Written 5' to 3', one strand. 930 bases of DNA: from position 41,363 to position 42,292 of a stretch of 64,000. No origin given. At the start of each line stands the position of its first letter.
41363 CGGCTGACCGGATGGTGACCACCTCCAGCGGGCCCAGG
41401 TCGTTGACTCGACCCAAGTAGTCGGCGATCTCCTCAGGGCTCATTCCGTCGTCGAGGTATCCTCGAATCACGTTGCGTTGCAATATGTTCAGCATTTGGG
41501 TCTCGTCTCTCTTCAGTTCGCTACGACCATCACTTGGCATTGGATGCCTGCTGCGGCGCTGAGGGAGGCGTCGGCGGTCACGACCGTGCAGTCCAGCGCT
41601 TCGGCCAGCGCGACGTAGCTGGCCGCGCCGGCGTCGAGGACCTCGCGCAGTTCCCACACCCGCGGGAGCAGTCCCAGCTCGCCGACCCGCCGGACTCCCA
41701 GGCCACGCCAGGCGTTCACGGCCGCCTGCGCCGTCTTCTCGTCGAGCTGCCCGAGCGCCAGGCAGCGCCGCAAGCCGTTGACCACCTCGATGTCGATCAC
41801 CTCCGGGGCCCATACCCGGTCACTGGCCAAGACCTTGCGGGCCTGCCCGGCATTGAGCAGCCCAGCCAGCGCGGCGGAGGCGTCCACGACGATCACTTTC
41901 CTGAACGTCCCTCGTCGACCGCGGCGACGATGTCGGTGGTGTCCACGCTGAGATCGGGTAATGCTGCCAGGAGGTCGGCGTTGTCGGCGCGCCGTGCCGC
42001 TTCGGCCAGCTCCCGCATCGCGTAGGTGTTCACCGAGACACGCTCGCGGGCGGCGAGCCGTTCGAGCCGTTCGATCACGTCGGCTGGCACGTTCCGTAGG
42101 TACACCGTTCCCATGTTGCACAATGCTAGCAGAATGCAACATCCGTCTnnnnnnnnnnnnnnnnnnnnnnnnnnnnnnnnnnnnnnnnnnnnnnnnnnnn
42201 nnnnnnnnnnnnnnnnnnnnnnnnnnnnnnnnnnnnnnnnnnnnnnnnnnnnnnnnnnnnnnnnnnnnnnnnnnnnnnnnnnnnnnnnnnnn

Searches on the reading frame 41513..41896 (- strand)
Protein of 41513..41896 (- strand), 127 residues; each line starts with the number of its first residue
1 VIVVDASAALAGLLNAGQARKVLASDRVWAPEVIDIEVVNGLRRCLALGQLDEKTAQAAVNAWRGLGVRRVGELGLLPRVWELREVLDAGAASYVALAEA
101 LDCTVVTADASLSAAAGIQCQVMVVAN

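Call 62: search_protein_families(library=pfam, max_evalue=1, proteins=[window:41513-41896:-])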
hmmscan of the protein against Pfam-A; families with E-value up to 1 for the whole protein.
window:41513-41896:- (127 aa): 2 families
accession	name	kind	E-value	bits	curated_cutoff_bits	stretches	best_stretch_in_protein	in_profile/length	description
PF01850.27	PIN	-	3e-07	31.5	23.6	1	2-116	1-118/120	PIN domain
PF10130.15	PIN_2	-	0.11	13.2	22.4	1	3-114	1-117/133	PIN domain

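Call 85: search_protein_families(library=padloc, proteins=[window:41513-41896:-], max_evalue=0.01)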
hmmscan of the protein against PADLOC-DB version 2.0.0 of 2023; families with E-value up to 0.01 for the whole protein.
window:41513-41896:- (127 aa): 0 families

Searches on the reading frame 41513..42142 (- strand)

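Call 5: search_protein_families(library=pfam, proteins=[window:41513-42142:-])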
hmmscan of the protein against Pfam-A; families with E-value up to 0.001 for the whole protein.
window:41513-42142:- (209 aa): 1 family
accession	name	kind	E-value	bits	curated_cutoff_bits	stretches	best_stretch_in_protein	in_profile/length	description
PF01850.27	PIN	-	1.2e-06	29.5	23.6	1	84-198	1-118/120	PIN domain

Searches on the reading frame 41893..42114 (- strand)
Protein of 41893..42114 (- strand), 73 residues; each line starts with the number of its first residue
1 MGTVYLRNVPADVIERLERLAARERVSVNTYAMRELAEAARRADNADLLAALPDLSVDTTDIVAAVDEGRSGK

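Call 62: search_protein_families(library=pfam, max_evalue=1, proteins=[window:41893-42114:-])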
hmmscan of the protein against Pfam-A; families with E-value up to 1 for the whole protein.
window:41893-42114:- (73 aa): 5 families
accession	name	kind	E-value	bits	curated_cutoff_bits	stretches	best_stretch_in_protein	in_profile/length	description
PF22513.2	FitA-like_RHH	-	6.8e-05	23.2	27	1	4-40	3-39/39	Antitoxin FitA-like, ribbon-helix-helix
PF07878.17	RHH_5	-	0.0027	17.8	26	1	9-28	8-27/43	CopG-like RHH_1 or ribbon-helix-helix domain, RHH_5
PF01402.27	RHH_1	-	0.024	15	20.5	1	9-38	6-34/39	Ribbon-helix-helix protein, copG family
PF07366.18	SnoaL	-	0.046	14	28.4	1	15-67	17-69/126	SnoaL-like polyketide cyclase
PF11959.13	DUF3473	-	0.15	12.4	29.6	1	1-49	48-97/130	Domain of unknown function (DUF3473)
